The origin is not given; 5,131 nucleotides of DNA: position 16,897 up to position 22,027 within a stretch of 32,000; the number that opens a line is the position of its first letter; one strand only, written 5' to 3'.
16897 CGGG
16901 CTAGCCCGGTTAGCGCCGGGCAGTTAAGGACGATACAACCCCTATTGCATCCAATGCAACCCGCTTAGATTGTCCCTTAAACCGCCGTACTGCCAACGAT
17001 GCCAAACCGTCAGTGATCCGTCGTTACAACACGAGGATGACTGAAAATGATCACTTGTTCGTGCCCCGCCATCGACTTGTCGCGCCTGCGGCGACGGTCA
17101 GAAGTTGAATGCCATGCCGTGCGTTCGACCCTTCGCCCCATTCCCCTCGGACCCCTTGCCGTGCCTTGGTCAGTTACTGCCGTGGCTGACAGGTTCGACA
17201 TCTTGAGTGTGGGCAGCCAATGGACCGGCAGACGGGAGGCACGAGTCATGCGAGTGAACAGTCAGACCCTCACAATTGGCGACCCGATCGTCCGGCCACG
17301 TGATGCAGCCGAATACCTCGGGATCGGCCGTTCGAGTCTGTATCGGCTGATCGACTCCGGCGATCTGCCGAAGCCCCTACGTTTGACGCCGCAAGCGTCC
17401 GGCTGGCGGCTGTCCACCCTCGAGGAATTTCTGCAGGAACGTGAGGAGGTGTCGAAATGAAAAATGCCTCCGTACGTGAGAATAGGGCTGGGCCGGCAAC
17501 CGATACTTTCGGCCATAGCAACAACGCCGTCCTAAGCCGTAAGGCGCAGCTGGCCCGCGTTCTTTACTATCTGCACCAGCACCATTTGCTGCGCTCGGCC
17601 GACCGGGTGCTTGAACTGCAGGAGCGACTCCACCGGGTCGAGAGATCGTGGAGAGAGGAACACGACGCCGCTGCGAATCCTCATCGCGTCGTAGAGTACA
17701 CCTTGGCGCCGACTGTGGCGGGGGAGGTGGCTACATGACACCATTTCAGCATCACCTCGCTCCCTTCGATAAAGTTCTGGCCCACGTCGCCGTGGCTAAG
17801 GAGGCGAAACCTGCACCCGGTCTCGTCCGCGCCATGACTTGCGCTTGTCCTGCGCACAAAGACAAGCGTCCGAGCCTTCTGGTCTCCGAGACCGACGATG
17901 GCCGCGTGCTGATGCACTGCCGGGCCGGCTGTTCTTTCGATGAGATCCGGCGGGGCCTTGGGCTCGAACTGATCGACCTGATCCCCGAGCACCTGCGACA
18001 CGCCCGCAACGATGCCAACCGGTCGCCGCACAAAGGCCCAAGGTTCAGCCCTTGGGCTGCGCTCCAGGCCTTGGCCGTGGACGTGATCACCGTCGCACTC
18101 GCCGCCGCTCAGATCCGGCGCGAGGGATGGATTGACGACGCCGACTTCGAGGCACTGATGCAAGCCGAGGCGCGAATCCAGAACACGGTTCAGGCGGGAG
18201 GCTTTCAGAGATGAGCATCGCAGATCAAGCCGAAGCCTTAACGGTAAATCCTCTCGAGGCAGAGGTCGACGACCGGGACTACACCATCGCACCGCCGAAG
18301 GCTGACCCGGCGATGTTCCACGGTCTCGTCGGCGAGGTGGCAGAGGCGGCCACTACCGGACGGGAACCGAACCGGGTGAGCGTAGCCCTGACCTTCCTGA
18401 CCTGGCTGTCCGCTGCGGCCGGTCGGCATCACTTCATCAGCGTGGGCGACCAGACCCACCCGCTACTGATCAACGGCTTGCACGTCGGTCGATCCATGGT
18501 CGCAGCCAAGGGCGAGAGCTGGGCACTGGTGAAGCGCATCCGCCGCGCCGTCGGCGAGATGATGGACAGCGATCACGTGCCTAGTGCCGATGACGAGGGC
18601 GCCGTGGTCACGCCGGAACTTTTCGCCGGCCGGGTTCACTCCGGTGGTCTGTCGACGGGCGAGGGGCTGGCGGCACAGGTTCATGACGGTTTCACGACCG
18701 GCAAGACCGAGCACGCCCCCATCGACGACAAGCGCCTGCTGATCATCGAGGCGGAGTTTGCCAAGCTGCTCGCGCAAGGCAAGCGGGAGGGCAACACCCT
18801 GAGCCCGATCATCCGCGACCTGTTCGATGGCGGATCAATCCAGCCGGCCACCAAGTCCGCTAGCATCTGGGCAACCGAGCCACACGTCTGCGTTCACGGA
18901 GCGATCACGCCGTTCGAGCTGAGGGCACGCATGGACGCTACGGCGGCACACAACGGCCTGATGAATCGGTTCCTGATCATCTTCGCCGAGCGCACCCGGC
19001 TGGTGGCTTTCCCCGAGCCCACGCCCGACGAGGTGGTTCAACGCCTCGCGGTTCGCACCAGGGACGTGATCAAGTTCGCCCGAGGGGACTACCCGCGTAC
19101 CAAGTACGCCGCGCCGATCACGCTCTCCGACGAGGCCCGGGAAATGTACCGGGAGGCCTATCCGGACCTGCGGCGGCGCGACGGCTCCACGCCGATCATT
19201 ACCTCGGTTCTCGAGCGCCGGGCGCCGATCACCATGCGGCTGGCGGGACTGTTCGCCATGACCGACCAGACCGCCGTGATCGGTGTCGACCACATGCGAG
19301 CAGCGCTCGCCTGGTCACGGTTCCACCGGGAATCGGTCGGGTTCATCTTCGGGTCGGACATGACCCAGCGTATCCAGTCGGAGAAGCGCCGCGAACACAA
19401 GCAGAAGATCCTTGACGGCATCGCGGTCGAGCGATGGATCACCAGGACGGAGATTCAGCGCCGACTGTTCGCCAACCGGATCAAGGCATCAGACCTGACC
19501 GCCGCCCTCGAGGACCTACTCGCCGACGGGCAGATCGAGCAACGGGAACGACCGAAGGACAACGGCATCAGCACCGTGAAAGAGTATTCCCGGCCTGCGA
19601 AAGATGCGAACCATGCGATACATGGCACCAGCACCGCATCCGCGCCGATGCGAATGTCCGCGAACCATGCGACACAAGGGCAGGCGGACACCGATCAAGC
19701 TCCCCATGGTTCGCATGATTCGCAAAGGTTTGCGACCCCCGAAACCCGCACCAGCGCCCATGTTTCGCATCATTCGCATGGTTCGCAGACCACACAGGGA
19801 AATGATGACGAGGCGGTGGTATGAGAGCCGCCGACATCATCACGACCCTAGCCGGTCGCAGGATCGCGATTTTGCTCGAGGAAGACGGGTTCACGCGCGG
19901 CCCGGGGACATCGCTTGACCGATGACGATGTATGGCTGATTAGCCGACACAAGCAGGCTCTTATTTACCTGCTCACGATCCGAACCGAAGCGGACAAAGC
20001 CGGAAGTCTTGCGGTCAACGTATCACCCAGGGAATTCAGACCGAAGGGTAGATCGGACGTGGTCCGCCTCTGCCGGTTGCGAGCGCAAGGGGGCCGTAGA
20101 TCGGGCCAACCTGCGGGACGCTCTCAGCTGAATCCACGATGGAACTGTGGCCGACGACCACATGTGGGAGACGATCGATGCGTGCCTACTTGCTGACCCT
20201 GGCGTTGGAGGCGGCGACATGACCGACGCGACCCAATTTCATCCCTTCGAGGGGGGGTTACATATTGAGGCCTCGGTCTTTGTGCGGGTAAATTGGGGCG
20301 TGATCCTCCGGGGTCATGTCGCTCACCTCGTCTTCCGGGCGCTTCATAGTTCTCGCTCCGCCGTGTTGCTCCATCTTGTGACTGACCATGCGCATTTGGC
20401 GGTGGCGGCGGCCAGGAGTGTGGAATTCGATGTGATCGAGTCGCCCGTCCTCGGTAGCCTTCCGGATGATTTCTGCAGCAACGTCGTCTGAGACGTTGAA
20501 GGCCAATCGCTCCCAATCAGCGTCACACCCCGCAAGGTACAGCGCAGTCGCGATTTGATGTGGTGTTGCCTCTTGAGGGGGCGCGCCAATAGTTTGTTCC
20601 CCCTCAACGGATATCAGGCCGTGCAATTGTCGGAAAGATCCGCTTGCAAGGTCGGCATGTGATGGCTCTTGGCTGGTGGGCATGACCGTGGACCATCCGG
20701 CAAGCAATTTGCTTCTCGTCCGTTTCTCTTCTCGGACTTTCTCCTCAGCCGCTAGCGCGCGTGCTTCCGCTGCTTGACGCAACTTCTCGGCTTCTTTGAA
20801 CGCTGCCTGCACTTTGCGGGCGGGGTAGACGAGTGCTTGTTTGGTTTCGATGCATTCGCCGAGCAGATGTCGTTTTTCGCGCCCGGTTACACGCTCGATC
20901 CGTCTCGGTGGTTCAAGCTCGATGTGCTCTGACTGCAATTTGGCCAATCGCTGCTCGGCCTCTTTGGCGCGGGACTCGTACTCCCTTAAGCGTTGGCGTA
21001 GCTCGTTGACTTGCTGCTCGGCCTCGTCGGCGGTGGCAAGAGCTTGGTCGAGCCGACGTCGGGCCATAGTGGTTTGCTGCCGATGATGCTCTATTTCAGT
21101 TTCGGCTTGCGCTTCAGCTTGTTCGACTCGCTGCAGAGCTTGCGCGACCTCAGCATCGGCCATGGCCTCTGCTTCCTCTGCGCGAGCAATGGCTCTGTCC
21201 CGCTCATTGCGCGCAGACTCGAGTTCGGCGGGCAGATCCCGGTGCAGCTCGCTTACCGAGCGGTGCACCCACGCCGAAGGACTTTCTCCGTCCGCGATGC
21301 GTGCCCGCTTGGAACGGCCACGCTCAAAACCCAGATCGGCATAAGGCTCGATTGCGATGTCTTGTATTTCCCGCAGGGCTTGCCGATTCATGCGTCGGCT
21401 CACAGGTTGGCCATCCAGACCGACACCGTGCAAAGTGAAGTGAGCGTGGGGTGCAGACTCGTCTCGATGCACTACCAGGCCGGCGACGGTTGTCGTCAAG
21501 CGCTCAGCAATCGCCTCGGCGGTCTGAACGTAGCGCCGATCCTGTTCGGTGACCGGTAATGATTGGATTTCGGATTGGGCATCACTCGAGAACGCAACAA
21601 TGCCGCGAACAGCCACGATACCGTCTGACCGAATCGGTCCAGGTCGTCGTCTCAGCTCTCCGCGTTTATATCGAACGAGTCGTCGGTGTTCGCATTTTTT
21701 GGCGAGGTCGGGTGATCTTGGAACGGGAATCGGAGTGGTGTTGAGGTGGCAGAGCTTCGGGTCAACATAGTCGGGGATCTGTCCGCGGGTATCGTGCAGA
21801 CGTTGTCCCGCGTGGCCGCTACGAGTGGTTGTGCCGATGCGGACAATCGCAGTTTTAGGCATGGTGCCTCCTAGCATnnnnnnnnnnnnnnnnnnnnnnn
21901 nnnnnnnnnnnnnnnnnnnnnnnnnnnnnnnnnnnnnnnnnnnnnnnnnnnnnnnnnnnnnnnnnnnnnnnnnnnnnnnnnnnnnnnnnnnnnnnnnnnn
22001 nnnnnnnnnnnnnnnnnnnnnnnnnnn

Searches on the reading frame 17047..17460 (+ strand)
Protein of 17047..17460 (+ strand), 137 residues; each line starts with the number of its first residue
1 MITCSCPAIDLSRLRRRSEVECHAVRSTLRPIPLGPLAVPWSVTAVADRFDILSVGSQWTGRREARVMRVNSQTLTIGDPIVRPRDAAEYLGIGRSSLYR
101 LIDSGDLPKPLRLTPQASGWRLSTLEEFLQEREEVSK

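Call 29: search_protein_families(library=pfam, proteins=[window:17047-17460:+], max_evalue=0.001)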
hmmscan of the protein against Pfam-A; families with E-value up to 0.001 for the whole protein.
window:17047-17460:+ (137 aa): 3 families
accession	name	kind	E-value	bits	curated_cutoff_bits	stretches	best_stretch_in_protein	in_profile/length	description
PF05930.18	Phage_AlpA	-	2.1e-09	37.5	21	1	81-127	3-49/51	Prophage CP4-57 regulatory protein (AlpA)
PF12728.13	HTH_17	-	7.3e-08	33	27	1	84-112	4-31/51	Helix-turn-helix domain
PF13338.12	AbiEi_4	-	6.6e-06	26.6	25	1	80-107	12-38/49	Transcriptional regulator, AbiEi antitoxin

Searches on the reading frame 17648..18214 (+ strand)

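Call 5: search_protein_families(library=pfam, proteins=[window:17648-18214:+], max_evalue=0.1)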
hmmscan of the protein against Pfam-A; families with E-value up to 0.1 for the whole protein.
window:17648-18214:+ (188 aa): 1 family
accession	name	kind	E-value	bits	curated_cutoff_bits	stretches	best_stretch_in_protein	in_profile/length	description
PF01807.25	Zn_ribbon_DnaG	-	0.072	13.3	24.9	0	64-84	33-53/98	CHC2 zinc finger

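Call 6: search_protein_families(library=ncbifam, proteins=[window:17648-18214:+], max_evalue=0.1)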
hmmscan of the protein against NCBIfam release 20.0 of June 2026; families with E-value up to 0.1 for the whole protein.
window:17648-18214:+ (188 aa): 0 families

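Call 39: search_protein_families(library=phrogs, proteins=[window:17648-18214:+], max_evalue=0.01)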
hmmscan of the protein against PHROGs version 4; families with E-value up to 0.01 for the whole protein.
window:17648-18214:+ (188 aa): 2 families
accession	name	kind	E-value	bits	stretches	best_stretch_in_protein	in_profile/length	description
phrog_6088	-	DNA, RNA and nucleotide metabolism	7.7e-12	45.4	1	37-119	8-78/772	DNA primase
phrog_360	-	DNA, RNA and nucleotide metabolism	0.0016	19.5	1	41-91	9-58/133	DNA primase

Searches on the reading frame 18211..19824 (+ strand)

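Call 5: search_protein_families(library=pfam, proteins=[window:18211-19824:+], max_evalue=0.1)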
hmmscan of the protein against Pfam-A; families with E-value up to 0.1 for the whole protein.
window:18211-19824:+ (537 aa): 2 families
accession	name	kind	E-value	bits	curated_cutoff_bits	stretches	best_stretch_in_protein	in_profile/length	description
PF13148.11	DUF3987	-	3.2e-20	73.1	27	1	173-374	143-356/364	Protein of unknown function (DUF3987)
PF09106.17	SelB-wing_2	-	0.032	14.7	22.3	0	412-445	19-51/57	Elongation factor SelB, winged helix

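Call 6: search_protein_families(library=ncbifam, proteins=[window:18211-19824:+], max_evalue=0.1)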
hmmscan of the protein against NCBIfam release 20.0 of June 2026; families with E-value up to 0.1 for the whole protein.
window:18211-19824:+ (537 aa): 1 family
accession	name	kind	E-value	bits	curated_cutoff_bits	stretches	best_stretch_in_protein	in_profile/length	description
NF038313.3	HisXaaSer_A4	exception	0.043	14.7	55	0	461-530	23-91/93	His-Xaa-Ser repeat protein HxsA4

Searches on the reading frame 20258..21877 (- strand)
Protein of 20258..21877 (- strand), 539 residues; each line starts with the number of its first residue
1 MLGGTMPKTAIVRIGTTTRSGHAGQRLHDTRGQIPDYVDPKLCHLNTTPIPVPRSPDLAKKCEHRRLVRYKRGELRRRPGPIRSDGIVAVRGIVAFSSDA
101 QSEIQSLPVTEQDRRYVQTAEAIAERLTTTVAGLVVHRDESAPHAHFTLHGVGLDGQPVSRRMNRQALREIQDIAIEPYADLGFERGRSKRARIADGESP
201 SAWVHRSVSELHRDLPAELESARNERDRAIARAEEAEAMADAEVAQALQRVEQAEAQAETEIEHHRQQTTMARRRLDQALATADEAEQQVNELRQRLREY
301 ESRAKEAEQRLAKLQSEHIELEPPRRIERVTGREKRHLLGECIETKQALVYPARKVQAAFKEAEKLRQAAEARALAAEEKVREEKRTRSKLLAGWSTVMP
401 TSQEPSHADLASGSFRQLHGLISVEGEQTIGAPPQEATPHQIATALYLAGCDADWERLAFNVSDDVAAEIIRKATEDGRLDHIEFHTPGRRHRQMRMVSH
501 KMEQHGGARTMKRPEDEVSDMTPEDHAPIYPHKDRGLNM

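Call 5: search_protein_families(library=pfam, proteins=[window:20258-21877:-], max_evalue=0.1)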
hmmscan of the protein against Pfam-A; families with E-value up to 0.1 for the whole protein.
window:20258-21877:- (539 aa): 4 families
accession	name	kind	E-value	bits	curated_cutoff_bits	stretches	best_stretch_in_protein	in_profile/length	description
PF01076.25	Mob_Pre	-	1.4e-05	25.4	25.5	1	81-190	72-183/196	Plasmid recombination enzyme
PF07956.16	DUF1690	-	0.0026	18.6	29.7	1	209-315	7-111/139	Protein of Unknown function (DUF1690)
PF03432.20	Relaxase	-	0.0029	18.3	24.6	1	104-173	49-124/132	MobA/VirD2-like, nuclease domain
PF02601.20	Exonuc_VII_L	-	0.045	13.7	35.9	0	241-357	142-235/315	Exonuclease VII, large subunit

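Call 6: search_protein_families(library=ncbifam, proteins=[window:20258-21877:-], max_evalue=0.1)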
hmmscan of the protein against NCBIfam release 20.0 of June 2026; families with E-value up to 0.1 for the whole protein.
window:20258-21877:- (539 aa): 5 families
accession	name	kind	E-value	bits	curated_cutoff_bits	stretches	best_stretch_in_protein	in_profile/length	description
NF041497.1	MobV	equivalog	3.2e-12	47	100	1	9-191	3-183/187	MobV family relaxase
TIGR02168.1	SMC_prok_B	equivalog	0.00068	17.5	567.35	1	218-387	320-911/1181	chromosome segregation protein SMC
TIGR04320.1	Surf_Exclu_PgrA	domain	0.0087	15.4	70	1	232-317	260-351/360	SEC10/PgrA surface exclusion domain-containing protein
TIGR04523.1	Mplasa_alph_rch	subfamily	0.038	11.9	270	1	219-322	529-630/745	helix-rich protein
NF045487.1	ASRP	equivalog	0.044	12.4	300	1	217-336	128-454/593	archaea-specific SMC-related protein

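Call 39: search_protein_families(library=phrogs, proteins=[window:20258-21877:-], max_evalue=0.01)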
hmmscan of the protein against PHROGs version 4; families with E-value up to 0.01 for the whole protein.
window:20258-21877:- (539 aa): 2 families
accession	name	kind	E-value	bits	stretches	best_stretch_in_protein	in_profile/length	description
phrog_19954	-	unknown function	0.0011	19.9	1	168-203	10-45/55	-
phrog_5218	-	unknown function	0.0064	15.6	1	196-317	103-206/1599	-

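Call 88: search_dna_similar(query=window:20258-21862:-, collection=plasmids, mode=protein, max_evalue=1e-10, max_rows=15)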
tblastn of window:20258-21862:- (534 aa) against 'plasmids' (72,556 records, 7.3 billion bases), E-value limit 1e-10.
Records with a match: 7; places in all: 8; records where one place covers at least 80% of the query: 0.
Best place of each record, by identity: <60% 7.
By first word of the organism name: Escherichia 2; Roseinatronobacter 1; Aestuarium 1; Acidithiobacillus 1; Tritonibacter 1; Loktanella 1.
By predicted mobility (MOB-suite, as given by PLSDB): non-mobilizable 5; mobilizable 2.
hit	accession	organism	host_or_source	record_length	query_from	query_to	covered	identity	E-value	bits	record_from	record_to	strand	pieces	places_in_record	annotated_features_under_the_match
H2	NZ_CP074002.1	Escherichia coli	Pig,pure culture,Rectal Swab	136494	7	310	57%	33.5%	1e-31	137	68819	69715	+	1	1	plasmid recombination protein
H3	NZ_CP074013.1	Escherichia coli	Pig,pure culture,Rectal Swab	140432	7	310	57%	33.5%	1e-31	137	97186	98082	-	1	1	plasmid recombination protein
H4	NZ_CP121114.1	Roseinatronobacter sp. S2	cell culture,Alkaline Spring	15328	2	214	40%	44.4%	9e-38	156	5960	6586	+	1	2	plasmid recombination protein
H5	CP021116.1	Aestuarium zhoushanense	pure culture,tidal flat sample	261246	2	215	40%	39.5%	7e-29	129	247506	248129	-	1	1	hypothetical protein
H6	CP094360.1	Acidithiobacillus sp. YTS05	single cell,Acid mine water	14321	1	214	40%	35.4%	1e-23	112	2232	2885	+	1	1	plasmid recombination protein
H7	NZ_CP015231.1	Tritonibacter mobilis F1926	cell culture,seawater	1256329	2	216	40%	35.2%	3e-23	112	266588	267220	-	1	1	record has no annotation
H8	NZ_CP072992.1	Loktanella salsilacus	-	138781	2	214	40%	31.5%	7e-21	104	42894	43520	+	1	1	plasmid recombination protein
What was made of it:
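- On Integrative mobilizable element (context of the block): The relaxase hits are weak but concordant: Mob_Pre 25.4 bits, MobV E = 3e-12, and tblastn hits to plasmid recombination proteins (calls 5, 6, 88).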

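Call 104: find_related_loci(query=window:20258-21862:-, collection=metagenome_contigs, flank=7000)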
Query window:20258-21862:- (534 aa) in metagenome_contigs; peptide patterns used: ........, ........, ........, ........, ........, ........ (x = any residue, [..] = any of these).
600 stretches matched a pattern, but none encodes a relative of the query by tblastn (E <= 1e-3).
